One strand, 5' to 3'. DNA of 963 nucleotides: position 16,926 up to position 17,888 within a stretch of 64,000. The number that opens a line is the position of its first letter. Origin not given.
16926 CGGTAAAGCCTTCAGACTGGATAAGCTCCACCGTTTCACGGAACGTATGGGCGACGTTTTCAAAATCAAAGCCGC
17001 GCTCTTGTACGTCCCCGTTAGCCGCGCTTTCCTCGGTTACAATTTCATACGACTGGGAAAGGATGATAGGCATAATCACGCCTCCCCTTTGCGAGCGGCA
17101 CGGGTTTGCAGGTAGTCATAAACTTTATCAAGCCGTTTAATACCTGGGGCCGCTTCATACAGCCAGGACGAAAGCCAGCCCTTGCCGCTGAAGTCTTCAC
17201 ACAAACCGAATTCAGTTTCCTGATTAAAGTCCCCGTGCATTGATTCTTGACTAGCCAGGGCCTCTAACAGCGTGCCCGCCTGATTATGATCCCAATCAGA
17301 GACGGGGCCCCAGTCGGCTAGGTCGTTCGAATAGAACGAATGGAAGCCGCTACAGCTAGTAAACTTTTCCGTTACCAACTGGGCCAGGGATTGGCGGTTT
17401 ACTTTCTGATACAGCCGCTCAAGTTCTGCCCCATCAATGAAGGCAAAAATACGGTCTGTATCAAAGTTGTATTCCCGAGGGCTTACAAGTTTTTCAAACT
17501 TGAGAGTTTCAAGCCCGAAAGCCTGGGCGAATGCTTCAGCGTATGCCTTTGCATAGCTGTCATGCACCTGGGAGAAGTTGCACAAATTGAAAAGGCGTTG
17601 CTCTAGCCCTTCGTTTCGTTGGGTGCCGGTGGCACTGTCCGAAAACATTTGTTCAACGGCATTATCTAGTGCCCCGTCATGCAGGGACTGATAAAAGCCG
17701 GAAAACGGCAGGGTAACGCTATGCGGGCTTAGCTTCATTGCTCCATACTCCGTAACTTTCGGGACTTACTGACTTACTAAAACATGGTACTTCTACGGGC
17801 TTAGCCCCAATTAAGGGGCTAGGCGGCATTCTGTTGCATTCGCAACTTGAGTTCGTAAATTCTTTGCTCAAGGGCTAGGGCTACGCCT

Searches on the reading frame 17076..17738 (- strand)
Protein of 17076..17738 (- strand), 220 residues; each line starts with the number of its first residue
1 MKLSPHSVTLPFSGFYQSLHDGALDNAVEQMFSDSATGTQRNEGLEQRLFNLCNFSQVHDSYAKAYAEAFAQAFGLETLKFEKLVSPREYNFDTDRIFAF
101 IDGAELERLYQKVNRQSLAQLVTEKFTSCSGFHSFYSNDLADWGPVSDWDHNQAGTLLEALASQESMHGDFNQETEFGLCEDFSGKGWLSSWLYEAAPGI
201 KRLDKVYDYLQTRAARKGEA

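Call 40: search_protein_families(library=phrogs, proteins=[window:17076-17738:-], max_evalue=0.001)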
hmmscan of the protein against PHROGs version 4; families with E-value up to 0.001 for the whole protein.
window:17076-17738:- (220 aa): 1 family
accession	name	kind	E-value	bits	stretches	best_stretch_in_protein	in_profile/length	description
phrog_37559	-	unknown function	3.2e-06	28.1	1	74-138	65-132/194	-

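Call 117: search_protein_families(library=pfam, proteins=[window:17076-17738:-], max_evalue=0.001)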
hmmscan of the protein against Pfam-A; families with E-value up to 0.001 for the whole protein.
window:17076-17738:- (220 aa): 0 families
